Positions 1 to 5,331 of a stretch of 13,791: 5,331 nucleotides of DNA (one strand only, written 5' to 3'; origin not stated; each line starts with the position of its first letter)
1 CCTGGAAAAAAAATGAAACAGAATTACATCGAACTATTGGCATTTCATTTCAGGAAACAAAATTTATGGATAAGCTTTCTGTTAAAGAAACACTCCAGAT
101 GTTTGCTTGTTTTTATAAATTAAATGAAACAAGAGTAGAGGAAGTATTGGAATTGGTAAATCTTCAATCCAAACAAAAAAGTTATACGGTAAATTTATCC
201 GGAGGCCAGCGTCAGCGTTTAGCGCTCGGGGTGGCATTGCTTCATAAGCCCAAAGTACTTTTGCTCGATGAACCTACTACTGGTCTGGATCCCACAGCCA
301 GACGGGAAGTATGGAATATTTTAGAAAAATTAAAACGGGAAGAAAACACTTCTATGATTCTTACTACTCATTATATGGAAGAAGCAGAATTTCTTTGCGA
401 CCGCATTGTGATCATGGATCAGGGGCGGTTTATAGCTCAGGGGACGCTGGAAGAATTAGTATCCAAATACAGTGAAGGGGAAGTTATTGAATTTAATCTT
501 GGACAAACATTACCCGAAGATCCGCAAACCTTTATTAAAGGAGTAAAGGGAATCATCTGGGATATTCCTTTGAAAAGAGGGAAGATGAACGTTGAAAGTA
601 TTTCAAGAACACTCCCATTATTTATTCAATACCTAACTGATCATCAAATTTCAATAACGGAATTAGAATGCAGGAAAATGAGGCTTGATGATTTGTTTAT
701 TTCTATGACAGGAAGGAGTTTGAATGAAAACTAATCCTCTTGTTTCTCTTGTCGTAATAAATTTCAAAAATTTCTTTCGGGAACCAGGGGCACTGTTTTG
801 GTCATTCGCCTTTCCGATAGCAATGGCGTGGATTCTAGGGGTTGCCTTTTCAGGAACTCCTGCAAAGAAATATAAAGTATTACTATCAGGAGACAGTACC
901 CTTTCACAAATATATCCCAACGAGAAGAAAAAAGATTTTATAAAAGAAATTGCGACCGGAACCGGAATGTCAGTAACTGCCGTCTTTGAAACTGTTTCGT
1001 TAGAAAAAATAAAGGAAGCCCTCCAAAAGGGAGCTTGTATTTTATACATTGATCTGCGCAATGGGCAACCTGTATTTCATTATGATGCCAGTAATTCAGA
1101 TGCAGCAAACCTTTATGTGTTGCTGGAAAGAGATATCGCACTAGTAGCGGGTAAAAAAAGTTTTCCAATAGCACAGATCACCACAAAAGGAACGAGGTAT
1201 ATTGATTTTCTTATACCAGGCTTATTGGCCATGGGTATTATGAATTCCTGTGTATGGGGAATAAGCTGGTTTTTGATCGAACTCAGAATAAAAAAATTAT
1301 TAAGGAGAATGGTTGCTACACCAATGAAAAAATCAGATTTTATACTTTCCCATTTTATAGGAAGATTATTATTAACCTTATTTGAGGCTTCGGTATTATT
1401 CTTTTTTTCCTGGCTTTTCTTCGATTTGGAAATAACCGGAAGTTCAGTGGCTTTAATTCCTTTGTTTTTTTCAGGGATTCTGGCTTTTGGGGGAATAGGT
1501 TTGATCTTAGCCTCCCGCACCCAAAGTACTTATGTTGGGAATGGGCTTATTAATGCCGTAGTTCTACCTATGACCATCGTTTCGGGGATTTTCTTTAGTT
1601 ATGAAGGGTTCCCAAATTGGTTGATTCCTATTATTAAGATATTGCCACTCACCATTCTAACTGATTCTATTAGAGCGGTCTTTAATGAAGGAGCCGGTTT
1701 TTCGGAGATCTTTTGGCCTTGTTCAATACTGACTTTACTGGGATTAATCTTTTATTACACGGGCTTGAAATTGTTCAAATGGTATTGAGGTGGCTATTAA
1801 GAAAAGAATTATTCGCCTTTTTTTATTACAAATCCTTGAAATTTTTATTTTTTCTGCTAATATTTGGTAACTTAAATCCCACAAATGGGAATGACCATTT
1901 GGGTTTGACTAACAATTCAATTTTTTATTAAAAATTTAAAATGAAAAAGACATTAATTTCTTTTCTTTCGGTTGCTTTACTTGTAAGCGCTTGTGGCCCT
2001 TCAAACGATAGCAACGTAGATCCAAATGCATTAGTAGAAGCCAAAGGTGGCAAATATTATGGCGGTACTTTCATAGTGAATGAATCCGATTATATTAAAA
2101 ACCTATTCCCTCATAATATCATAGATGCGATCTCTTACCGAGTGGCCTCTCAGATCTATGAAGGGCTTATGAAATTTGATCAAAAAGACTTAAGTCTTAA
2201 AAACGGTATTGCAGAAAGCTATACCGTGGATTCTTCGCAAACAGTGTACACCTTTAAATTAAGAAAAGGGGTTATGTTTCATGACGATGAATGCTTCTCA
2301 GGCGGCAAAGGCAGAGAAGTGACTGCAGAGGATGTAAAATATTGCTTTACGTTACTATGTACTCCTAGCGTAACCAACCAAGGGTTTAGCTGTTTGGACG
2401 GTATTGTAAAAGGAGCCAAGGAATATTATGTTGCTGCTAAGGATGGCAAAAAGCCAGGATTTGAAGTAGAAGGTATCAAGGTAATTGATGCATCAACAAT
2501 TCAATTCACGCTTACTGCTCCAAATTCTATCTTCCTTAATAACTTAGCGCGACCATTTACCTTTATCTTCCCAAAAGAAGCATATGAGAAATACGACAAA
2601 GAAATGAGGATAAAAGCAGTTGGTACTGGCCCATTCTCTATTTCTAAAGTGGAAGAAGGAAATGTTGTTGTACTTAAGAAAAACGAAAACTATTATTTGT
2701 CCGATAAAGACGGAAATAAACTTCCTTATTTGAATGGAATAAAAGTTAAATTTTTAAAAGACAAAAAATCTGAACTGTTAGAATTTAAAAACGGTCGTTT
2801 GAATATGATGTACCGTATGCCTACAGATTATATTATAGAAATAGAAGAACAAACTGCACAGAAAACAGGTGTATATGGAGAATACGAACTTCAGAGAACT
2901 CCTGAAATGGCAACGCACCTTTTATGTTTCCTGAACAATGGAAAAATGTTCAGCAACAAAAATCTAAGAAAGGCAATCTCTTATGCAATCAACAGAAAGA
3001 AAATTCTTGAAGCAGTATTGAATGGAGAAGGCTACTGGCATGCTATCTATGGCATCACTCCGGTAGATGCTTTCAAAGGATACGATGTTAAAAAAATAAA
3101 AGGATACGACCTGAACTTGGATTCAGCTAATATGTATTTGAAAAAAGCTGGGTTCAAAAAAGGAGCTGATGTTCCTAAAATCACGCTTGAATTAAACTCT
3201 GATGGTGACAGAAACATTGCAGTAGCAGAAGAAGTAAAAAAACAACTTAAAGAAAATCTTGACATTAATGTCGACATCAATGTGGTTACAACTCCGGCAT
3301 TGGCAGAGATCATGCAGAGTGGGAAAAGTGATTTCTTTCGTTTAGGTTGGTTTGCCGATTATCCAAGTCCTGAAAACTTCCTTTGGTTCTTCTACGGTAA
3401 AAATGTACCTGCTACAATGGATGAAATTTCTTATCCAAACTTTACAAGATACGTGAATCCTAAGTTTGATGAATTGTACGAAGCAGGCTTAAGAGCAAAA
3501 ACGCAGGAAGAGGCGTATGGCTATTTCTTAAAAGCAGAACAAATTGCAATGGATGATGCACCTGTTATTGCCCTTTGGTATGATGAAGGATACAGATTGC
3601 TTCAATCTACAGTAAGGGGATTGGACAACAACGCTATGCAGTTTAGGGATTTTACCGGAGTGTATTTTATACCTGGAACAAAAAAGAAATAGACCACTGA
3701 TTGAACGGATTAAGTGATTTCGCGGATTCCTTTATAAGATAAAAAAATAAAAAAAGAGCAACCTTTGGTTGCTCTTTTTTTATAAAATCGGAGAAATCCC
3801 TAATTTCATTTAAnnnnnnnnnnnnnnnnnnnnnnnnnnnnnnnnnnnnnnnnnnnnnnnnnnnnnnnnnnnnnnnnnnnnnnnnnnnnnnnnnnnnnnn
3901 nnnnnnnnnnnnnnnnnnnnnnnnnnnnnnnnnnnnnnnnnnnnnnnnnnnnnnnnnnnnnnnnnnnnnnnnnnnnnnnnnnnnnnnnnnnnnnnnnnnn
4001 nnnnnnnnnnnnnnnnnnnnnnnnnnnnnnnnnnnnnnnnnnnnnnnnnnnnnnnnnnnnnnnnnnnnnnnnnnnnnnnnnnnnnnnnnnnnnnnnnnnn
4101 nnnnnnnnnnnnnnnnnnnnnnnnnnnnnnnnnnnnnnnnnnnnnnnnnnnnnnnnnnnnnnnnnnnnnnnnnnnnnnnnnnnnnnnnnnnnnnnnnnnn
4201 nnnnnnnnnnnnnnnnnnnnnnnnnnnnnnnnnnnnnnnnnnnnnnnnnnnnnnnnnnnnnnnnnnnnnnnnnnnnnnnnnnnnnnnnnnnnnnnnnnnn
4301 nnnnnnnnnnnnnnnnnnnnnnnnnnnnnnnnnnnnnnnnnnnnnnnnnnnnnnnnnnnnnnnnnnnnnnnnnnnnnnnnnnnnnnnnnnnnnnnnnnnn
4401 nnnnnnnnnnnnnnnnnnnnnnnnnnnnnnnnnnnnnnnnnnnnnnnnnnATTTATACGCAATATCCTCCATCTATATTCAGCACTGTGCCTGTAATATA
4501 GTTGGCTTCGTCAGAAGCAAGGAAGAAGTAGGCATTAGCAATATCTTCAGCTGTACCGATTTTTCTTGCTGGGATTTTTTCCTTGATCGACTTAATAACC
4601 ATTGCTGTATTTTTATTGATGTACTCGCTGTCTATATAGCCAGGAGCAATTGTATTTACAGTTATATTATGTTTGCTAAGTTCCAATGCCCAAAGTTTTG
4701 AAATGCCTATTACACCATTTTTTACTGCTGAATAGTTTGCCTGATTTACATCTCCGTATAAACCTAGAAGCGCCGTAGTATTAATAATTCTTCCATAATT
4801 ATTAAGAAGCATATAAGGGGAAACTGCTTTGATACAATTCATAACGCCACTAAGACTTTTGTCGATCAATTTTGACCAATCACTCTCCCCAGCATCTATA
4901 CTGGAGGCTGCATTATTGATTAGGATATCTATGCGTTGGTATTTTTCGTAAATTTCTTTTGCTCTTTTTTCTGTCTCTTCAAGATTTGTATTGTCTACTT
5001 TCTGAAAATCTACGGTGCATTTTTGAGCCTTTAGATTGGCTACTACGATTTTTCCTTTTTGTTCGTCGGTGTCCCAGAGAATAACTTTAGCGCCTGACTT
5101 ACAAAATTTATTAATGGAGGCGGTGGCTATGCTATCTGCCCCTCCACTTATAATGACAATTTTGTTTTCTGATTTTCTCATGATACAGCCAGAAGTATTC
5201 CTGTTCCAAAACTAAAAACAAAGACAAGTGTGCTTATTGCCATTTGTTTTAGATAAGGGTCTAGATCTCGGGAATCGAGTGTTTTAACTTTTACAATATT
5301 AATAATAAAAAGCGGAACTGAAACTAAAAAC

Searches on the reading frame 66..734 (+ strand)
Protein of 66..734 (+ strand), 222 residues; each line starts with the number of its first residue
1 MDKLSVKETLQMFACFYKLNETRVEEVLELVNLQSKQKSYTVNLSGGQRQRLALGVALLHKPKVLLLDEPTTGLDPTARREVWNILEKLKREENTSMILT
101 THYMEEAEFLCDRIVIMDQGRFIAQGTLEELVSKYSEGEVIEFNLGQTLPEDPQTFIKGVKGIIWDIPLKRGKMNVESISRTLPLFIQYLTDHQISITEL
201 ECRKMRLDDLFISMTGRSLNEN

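Call 6: search_protein_families(library=pfam, proteins=[window:66-734:+], max_evalue=0.001)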
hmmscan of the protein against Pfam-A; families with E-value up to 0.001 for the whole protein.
window:66-734:+ (222 aa): 3 families
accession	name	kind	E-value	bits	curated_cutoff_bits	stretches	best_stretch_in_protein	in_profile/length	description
PF00005.33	ABC_tran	-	4.4e-12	47.2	25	1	9-72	79-137/137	ABC transporter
PF13304.12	AAA_21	-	1.3e-09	39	27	1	43-102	237-298/304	AAA domain, putative AbiEii toxin, Type IV TA system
PF02463.25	SMC_N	-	0.00011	22.2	40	1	17-107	111-202/220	RecF/RecN/SMC N terminal domain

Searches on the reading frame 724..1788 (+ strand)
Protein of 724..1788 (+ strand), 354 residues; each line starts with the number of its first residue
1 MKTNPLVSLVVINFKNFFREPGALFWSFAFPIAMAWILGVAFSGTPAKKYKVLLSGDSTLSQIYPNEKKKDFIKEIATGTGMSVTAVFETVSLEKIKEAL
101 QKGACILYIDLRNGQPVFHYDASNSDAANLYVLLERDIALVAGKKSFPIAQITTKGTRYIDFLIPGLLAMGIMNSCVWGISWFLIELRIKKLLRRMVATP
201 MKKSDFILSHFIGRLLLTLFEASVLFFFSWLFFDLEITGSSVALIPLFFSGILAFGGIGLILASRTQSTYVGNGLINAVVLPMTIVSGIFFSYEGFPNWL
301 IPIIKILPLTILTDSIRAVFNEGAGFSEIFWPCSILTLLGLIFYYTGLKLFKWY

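Call 6: search_protein_families(library=pfam, proteins=[window:724-1788:+], max_evalue=0.001)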
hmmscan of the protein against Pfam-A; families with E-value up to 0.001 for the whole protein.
window:724-1788:+ (354 aa): 2 families
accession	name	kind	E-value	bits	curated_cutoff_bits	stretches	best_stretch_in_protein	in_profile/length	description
PF12698.13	ABC2_membrane_3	-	9.1e-23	81.3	31.6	1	24-345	4-343/347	ABC-2 family transporter protein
PF01061.29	ABC2_membrane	-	3.2e-22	79.6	26.9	1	153-320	33-210/211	ABC-2 type transporter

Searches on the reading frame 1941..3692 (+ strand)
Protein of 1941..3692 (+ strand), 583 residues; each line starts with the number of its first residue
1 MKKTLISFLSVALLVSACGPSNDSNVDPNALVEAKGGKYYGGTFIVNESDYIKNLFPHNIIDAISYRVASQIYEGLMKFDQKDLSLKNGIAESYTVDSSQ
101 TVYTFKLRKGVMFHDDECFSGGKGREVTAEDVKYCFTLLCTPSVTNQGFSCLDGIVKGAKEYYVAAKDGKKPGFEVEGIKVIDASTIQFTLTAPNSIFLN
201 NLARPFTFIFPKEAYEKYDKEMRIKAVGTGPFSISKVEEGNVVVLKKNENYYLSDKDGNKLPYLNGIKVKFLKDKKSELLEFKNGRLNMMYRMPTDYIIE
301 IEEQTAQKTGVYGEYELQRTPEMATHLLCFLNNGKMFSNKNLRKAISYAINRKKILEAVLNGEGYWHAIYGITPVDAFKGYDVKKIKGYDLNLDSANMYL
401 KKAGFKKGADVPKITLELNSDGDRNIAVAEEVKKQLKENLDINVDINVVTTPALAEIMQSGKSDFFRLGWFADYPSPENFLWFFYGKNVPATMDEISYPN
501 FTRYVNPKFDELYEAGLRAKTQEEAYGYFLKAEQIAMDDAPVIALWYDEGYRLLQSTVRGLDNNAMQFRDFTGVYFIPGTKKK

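Call 6: search_protein_families(library=pfam, proteins=[window:1941-3692:+], max_evalue=0.001)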
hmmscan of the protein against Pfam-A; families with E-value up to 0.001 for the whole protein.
window:1941-3692:+ (583 aa): 1 family
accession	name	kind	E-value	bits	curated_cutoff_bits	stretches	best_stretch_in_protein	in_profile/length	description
PF00496.27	SBP_bac_5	-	6.8e-76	256.2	32.4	1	87-488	3-364/368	Bacterial extracellular solute-binding proteins, family 5 Middle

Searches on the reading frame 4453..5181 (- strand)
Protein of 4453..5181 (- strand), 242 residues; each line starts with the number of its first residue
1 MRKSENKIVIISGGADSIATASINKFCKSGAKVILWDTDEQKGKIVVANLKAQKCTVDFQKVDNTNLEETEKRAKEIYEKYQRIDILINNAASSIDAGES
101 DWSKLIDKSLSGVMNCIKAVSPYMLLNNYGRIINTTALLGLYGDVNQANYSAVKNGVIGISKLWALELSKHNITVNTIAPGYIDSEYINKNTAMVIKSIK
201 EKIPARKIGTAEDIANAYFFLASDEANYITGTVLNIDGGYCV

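Call 6: search_protein_families(library=pfam, proteins=[window:4453-5181:-], max_evalue=0.001)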
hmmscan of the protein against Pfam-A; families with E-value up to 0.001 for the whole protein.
window:4453-5181:- (242 aa): 4 families
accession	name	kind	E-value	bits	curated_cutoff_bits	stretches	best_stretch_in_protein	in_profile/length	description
PF13561.12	adh_short_C2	-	1.1e-49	169.6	27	1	15-240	3-235/236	Enoyl-(Acyl carrier protein) reductase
PF00106.31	adh_short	-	7.2e-42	143.5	26.6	1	7-191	1-190/195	short chain dehydrogenase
PF08659.16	KR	-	1.6e-06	28.6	22.6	1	9-152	3-151/180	KR domain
PF23441.1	SDR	-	5.1e-05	23.2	27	1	122-240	135-255/258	SDR-like rossmann domain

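Call 54: search_protein_families(library=ncbifam, proteins=[window:4453-5181:-], max_evalue=0.00001)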
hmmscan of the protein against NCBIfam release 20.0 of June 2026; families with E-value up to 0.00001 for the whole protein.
window:4453-5181:- (242 aa): 214 families (the best 25 are shown)
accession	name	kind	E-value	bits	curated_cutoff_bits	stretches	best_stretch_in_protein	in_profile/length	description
TIGR01830.1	3oxo_ACP_reduc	equivalog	1.2e-60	205.1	297.75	1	9-239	1-237/239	3-oxoacyl-[acyl-carrier-protein] reductase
NF004198.0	PRK05653.1-3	equivalog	1.6e-55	188.2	296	1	3-241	4-247/248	3-oxoacyl-ACP reductase FabG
NF009466.0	PRK12826.1-2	subfamily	7.4e-54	182.8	222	1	5-240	2-244/248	3-oxoacyl-ACP reductase FabG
NF004197.0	PRK05653.1-1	equivalog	5.1e-52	177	332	1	5-240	6-246/249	3-oxoacyl-ACP reductase FabG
NF009464.0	PRK12824.1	subfamily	5.4e-52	176.9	269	1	6-240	2-242/245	3-oxoacyl-ACP reductase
NF052558.1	MBtsdlDhBudC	equivalog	7.7e-51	173.1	270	1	5-240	2-241/250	meso-2,3-butanediol dehydrogenase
TIGR01829.1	AcAcCoA_reduct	subfamily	1.4e-49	169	302.1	1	7-240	1-240/242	acetoacetyl-CoA reductase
NF004791.0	PRK06138.1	equivalog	1.1e-47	162.5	312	1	5-241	4-250/252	SDR family oxidoreductase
NF009546.0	PRK12935.1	equivalog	1.7e-46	158.8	418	1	3-240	3-245/247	acetoacetyl-CoA reductase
NF009093.0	PRK12429.1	subfamily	4.7e-46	157.2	258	1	4-241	3-257/259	3-hydroxybutyrate dehydrogenase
NF009468.0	PRK12826.1-4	equivalog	6.6e-46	157.1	318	1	2-240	3-247/256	SDR family oxidoreductase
NF005559.1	PRK07231.1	subfamily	1.2e-45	155.9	215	1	5-242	3-249/249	glucose 1-dehydrogenase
NF004200.0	PRK05653.1-5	equivalog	1.4e-44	152.5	273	1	7-240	3-241/242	3-oxoacyl-ACP reductase FabG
NF004199.0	PRK05653.1-4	equivalog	2.5e-44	151.7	301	1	6-240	5-245/247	3-oxoacyl-ACP reductase FabG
NF004818.0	PRK06172.1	equivalog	3.1e-44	151.2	336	1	4-240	5-250/253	SDR family oxidoreductase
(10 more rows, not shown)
